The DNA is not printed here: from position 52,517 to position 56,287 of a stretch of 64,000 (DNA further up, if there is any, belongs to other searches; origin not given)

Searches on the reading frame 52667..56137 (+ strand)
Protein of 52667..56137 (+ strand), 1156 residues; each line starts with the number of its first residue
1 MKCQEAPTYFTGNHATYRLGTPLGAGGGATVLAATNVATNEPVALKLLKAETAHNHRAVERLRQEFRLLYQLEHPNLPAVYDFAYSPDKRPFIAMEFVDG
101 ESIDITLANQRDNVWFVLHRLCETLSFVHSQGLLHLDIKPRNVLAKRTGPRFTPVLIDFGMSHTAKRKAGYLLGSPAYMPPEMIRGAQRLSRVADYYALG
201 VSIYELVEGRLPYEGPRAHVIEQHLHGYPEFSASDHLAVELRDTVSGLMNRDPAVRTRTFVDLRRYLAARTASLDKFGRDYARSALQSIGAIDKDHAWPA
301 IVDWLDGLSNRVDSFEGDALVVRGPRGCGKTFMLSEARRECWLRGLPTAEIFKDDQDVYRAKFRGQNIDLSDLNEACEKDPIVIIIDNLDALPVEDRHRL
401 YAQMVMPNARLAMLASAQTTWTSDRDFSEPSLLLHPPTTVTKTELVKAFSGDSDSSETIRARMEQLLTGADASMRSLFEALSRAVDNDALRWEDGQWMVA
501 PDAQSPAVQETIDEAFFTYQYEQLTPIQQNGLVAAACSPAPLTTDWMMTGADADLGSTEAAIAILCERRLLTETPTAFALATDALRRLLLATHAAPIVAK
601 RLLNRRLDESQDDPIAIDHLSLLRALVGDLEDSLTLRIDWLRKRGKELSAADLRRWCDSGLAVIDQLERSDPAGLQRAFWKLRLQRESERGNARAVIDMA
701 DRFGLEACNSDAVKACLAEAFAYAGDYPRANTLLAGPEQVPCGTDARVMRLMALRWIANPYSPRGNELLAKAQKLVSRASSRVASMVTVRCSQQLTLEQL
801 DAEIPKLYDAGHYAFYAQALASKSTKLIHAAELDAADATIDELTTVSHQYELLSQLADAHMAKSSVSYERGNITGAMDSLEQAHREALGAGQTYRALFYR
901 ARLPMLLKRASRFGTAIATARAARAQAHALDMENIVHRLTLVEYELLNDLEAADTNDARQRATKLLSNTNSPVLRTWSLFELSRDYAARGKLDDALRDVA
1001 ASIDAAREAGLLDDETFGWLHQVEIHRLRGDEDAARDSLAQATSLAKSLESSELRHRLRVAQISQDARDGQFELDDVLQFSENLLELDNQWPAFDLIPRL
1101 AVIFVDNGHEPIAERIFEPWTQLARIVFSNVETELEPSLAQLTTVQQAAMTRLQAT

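Call 7: search_protein_families(library=pfam, proteins=[window:52667-56137:+], max_evalue=1)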
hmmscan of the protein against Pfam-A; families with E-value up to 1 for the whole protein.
window:52667-56137:+ (1156 aa): 12 families
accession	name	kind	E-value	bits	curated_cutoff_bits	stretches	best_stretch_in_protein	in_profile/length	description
PF00069.31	Pkinase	-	1.2e-37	130.2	31.7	1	17-257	1-252/263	Protein kinase domain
PF07714.23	PK_Tyr_Ser-Thr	-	3.7e-22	79.3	23.1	1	19-263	3-254/258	Protein tyrosine and serine/threonine kinase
PF14531.12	Kinase-like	-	0.00047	19.9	25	1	128-224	161-262/289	Kinase-like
PF00004.35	AAA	-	0.00091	20.1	21.2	1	322-396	3-73/131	ATPase family associated with various cellular activities (AAA)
PF13173.12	AAA_14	-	0.0037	17.7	27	1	318-393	3-75/129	AAA domain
PF10602.15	RPN7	-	0.0075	16.4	29.6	1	982-1063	42-120/174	26S proteasome subunit RPN7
PF07719.23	TPR_2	-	0.041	14.5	27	0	979-1000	4-25/34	Tetratricopeptide repeat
PF24389.1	ORC-CDC6-like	-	0.09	11.9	27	0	320-334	35-49/571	ORC-CDC6-like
PF09494.16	Slx4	-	0.12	12.8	24.8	1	639-659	31-53/60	Slx4 endonuclease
PF13191.12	AAA_16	-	0.13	13.2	32.6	1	307-340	14-47/167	AAA ATPase domain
PF24883.2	NPHP3_N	-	0.16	12.6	24.8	0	317-353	22-58/164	Nephrocystin 3, N-terminal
PF07693.20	KAP_NTPase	-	0.81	9.3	20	0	372-392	144-163/293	KAP family P-loop domain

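Call 8: search_protein_families(library=ncbifam, proteins=[window:52667-56137:+], max_evalue=1)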
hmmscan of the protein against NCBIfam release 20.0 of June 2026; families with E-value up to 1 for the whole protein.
window:52667-56137:+ (1156 aa): 18 families
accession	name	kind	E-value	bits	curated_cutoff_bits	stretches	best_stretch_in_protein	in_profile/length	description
NF033483.0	PknB_PASTA_kin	equivalog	3.5e-41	141.9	450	1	17-269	9-267/563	Stk1 family PASTA domain-containing Ser/Thr kinase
NF047741.1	antiphage_MADS6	equivalog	2.6e-33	115.5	460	2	16-106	496-582/612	methylation-associated defense system protein kinase MAD6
NF052427.1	StpK7MSMEG_1200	equivalog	9e-26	90.5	900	1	15-272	7-268/601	serine/threonine protein kinase StpK7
NF038150.1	lanthi_synth_IV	equivalog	5.9e-24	84.4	650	1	31-273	205-459/851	class IV lanthionine synthetase LanL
TIGR03903.1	TOMM_kin_cyc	equivalog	1.5e-21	76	705.75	1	39-227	2-204/1267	TOMM system kinase/cyclase fusion protein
NF009651.0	PRK13184.1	equivalog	1.5e-17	62.9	839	1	17-266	4-286/932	serine/threonine-protein kinase PknD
NF053615.1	SerThrKinAfsKStmc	equivalog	5e-14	51.9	1300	1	23-269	21-266/809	protein serine/threonine kinase AfsK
NF038151.1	lanthi_synth_III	equivalog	8.3e-13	47.6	575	1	35-201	240-417/833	class III lanthionine synthetase LanKC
TIGR03724.2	arch_bud32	equivalog_domain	1.8e-09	37.4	125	1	59-167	37-136/193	KEOPS complex kinase/ATPase Bud32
NF043056.1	T4SS_LegK1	equivalog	2.1e-09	36.5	550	1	47-201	110-278/516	Dot/Icm T4SS effector kinase LegK1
NF058632.1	SerThrKinPrkT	equivalog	2.5e-07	30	280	1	13-160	19-163/322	serine/threonine protein kinase PrkT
NF007174.0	PRK09605.1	equivalog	9e-06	24.4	447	1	58-166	379-477/535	bifunctional N(6)-L-threonylcarbamoyladenine synthase/serine/threonine protein kinase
NF011463.0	PRK14879.1-4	equivalog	6.4e-05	22.5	188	1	59-168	62-166/237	Kae1-associated kinase Bud32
NF011462.0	PRK14879.1-3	equivalog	0.024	14.4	174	1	60-166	39-132/192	Kae1-associated kinase Bud32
NF047389.1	ATPase_Sll1717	subfamily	0.036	13.2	75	1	316-342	28-53/454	P-loop ATPase, Sll1717 family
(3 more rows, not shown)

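Call 9: search_protein_families(library=padloc, proteins=[window:52667-56137:+], max_evalue=1)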
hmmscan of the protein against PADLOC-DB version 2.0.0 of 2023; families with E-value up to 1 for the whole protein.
window:52667-56137:+ (1156 aa): 32 families (the best 25 are shown)
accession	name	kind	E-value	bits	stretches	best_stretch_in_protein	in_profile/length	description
PDLC04042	PD-T4-6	-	2.7e-49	166.4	1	15-277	9-279/292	-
PDLC04053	PD-T4-6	-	7.9e-47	158.2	1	14-273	8-274/311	-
PDLC04138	mad6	-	1.5e-46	157.6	1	16-257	52-301/659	mads_6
PDLC04054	PD-T4-6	-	1.6e-43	147.5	1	15-275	10-278/347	-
PDLC04061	PD-T4-6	-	2.8e-43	147.2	1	13-278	14-291/510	-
PDLC04043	PD-T4-6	-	9.3e-41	138.3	1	14-267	14-274/452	-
PDLC04047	PD-T4-6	-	1.5e-40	137.2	1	16-269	11-271/327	-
PDLC04041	PD-T4-6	-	1.5e-36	124.6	1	16-301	29-308/443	-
PDLC04039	PD-T4-6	-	6.7e-35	119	1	15-265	14-270/458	-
PDLC04060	PD-T4-6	-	6.9e-33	112.3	1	17-268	10-267/486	-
PDLC04057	PD-T4-6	-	8e-33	112.1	1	17-267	10-267/443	-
PDLC04052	PD-T4-6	-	1.2e-30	105.2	1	16-268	10-274/496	-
PDLC04050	PD-T4-6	-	1.4e-30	104.6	1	16-217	64-270/480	-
PDLC04062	PD-T4-6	-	2.4e-30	104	1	16-214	33-239/450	-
PDLC04044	PD-T4-6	-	3.1e-29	100.3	1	15-263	32-285/372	-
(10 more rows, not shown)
